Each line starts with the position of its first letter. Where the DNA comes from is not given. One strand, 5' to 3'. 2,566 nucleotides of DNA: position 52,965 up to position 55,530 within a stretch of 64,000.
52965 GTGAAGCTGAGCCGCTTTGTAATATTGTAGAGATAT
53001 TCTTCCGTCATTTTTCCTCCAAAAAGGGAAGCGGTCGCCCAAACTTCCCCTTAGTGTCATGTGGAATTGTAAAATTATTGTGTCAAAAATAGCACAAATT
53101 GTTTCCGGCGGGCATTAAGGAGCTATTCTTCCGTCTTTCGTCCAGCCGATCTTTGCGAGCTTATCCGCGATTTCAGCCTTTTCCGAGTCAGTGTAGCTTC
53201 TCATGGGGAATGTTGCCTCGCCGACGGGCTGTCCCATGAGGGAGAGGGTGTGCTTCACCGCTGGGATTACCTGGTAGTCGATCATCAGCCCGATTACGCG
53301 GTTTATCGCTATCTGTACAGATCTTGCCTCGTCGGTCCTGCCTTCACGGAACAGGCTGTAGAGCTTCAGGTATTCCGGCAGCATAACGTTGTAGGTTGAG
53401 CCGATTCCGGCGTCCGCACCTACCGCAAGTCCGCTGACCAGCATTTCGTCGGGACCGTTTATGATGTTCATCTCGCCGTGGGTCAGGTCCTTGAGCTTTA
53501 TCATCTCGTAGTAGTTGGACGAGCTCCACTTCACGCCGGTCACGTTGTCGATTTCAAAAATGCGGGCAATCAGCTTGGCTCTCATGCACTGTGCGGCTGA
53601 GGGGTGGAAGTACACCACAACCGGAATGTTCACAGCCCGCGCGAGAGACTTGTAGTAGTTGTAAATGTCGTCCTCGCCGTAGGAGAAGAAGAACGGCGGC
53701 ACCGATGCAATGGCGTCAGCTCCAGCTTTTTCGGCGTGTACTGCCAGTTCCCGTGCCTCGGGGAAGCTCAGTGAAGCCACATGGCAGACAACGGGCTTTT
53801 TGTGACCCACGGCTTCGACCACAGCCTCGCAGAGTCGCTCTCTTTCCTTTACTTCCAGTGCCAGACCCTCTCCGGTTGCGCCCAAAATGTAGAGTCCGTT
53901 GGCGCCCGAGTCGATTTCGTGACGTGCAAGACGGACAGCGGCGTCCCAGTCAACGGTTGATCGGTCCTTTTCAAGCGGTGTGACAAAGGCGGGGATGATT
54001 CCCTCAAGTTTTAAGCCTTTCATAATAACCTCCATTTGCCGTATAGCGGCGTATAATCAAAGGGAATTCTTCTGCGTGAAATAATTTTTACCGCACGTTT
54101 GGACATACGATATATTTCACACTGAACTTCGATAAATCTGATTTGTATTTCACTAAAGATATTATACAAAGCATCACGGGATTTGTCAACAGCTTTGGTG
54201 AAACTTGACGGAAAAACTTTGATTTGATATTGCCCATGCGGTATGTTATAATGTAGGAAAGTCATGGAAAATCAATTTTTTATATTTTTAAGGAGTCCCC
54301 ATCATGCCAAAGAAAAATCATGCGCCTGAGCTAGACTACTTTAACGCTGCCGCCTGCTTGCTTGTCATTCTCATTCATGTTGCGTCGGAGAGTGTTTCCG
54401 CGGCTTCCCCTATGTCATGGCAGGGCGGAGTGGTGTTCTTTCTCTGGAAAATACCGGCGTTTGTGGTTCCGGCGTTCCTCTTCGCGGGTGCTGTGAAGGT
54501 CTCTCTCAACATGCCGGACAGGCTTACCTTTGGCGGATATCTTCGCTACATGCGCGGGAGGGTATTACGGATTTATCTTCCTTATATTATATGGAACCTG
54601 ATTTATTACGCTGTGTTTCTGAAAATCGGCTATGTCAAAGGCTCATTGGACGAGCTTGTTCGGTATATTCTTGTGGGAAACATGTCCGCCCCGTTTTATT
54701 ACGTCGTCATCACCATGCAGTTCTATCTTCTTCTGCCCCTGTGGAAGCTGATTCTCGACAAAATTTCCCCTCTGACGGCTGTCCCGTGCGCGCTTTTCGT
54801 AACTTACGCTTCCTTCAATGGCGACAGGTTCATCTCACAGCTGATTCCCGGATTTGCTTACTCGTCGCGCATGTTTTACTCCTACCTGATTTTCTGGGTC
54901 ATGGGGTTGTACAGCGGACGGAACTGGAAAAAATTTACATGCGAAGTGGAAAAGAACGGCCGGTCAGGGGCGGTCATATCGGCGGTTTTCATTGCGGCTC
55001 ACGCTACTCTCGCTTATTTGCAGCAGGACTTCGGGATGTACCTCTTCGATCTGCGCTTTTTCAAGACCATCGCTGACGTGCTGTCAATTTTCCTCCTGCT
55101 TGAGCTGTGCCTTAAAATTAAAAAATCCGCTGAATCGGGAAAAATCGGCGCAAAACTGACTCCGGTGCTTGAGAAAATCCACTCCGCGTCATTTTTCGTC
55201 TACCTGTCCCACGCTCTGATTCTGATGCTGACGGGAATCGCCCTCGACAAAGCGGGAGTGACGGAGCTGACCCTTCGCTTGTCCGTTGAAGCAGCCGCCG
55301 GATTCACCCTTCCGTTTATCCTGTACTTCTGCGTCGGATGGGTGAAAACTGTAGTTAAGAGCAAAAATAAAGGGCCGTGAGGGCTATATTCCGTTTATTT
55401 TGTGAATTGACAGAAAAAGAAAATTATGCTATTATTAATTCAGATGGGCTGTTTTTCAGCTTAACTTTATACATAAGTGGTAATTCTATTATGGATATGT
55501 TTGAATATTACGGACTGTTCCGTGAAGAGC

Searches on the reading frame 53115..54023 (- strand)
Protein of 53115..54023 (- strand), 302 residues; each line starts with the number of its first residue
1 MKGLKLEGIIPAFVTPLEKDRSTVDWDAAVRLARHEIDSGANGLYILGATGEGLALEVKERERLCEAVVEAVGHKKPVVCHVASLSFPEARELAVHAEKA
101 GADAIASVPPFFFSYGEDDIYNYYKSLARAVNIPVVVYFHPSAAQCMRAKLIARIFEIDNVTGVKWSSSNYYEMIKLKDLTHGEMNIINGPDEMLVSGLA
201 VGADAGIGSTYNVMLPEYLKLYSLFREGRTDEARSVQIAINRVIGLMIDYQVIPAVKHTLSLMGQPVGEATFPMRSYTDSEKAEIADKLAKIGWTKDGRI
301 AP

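Call 49: search_protein_families(library=pfam, proteins=[window:53115-54023:-], max_evalue=0.001)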
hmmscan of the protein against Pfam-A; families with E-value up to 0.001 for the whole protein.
window:53115-54023:- (302 aa): 1 family
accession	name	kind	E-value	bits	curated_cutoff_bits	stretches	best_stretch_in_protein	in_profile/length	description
PF00701.28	DHDPS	-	4.4e-57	193.5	22.1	1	6-290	2-287/289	Dihydrodipicolinate synthetase family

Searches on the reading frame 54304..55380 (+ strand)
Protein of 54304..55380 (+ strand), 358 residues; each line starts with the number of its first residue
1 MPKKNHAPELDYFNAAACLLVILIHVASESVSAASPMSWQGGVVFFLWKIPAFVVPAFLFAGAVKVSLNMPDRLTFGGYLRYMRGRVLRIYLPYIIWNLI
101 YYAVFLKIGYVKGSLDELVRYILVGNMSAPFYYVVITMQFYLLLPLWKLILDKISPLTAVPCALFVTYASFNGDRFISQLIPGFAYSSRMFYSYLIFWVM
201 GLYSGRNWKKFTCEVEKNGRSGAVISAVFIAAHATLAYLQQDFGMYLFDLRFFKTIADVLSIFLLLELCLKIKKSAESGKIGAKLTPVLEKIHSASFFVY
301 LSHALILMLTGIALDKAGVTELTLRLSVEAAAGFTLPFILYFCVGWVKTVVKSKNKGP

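Call 49: search_protein_families(library=pfam, proteins=[window:54304-55380:+], max_evalue=0.001)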
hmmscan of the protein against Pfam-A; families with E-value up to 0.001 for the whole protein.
window:54304-55380:+ (358 aa): 1 family
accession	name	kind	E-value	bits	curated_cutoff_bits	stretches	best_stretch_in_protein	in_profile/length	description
PF01757.29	Acyl_transf_3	-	7.5e-23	81.5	31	1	9-340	3-312/326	Acyltransferase domain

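Call 59: list_cluster_members(proteins=[window:54304-55380:+, window:55377-56285:+, window:58648-59511:+, window:60243-62477:-, window:62717-63595:+, window:57080-57673:+])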
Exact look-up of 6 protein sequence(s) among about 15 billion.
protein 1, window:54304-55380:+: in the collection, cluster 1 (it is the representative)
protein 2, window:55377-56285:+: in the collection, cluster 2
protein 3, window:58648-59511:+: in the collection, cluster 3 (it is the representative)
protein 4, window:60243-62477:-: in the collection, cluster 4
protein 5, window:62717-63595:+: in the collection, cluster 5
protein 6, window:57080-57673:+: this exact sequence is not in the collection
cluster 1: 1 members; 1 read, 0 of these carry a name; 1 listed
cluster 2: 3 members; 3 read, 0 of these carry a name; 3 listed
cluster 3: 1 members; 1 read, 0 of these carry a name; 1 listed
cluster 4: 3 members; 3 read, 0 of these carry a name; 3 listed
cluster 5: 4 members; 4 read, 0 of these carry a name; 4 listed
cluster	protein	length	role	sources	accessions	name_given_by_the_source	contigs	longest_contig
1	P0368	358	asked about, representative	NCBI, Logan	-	-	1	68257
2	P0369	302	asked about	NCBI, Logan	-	-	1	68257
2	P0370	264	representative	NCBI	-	-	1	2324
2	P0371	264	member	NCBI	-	-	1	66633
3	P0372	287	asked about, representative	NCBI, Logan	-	-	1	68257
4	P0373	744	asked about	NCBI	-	-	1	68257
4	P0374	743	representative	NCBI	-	-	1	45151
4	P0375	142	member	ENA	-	-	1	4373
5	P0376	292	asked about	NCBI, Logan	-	-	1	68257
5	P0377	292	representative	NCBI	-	-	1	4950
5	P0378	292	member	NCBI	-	-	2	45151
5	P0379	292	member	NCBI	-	-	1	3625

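Call 60: find_encoding_contigs(protein=P0371, flank=10000, max_places=3)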
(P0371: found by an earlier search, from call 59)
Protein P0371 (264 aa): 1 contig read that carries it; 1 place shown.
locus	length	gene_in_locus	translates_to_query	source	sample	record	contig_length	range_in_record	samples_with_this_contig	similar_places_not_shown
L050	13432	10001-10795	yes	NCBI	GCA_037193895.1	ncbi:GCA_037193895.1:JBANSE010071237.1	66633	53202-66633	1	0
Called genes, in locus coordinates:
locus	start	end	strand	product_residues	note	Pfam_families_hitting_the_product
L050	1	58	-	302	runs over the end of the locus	PF00698:Acyl_transf_1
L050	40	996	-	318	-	PF00478:IMPDH (faint), PF03060:NMO, PF01070:FMN_dh (weak), PF05690:ThiG (weak)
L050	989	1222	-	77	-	PF00550:PP-binding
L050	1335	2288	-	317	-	PF00108:Thiolase_N (weak), PF08545:ACP_syn_III, PF08541:ACP_syn_III_C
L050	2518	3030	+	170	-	PF04542:Sigma70_r2, PF08281:Sigma70_r4_2, PF04545:Sigma70_r4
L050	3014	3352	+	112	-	PF13490:zf-HC2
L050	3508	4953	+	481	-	PF07501:G5, PF06725:3D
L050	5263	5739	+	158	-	PF01325:Fe_dep_repress (weak), PF01047:MarR, PF12802:MarR_2 (weak), PF13463:HTH_27 (weak)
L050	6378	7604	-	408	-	PF04389:Peptidase_M28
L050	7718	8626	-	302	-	PF00701:DHDPS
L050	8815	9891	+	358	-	PF01757:Acyl_transf_3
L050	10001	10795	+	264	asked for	PF05175:MTS (faint), PF13489:Methyltransf_23 (weak), PF08241:Methyltransf_11, PF08242:Methyltransf_12 (weak), PF13649:Methyltransf_25, PF13847:Methyltransf_31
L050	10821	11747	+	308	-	PF00756:Esterase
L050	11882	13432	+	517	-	?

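Call 61: find_encoding_contigs(protein=P0378, flank=10000, max_places=4)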
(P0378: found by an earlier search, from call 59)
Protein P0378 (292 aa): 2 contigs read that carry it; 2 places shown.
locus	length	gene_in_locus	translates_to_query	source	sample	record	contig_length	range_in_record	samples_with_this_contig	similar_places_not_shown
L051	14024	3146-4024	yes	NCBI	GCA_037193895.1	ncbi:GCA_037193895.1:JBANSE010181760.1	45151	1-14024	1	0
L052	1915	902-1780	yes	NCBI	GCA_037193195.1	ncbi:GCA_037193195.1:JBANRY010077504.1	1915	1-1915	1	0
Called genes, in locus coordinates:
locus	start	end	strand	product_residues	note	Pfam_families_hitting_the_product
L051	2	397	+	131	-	?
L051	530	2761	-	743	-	PF13802:Gal_mutarotas_2, PF01055:Glyco_hydro_31_2nd, PF21365:Glyco_hydro_31_3rd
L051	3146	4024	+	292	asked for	PF02588:YitT_membrane, PF10035:DUF2179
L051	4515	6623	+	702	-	PF13727:CoA_binding_3, PF01073:3Beta_HSD, PF01370:Epimerase, PF02719:Polysacc_synt_2, PF04321:RmlD_sub_bind, PF16363:GDP_Man_Dehyd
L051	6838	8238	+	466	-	PF00288:GHMP_kinases_N, PF08544:GHMP_kinases_C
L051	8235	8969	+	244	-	PF00483:NTP_transferase, PF12804:NTP_transf_3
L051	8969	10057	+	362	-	PF01370:Epimerase, PF02719:Polysacc_synt_2, PF04321:RmlD_sub_bind, PF01073:3Beta_HSD, PF07993:NAD_binding_4, PF16363:GDP_Man_Dehyd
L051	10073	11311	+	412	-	PF03721:UDPG_MGDP_dh_N, PF00984:UDPG_MGDP_dh, PF03720:UDPG_MGDP_dh_C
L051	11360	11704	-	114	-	-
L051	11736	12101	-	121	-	-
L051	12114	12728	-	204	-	PF02525:Flavodoxin_2, PF03358:FMN_red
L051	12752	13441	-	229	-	PF00756:Esterase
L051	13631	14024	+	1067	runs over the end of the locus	PF14587:Glyco_hydr_30_2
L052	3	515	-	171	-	?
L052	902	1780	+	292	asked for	PF02588:YitT_membrane, PF10035:DUF2179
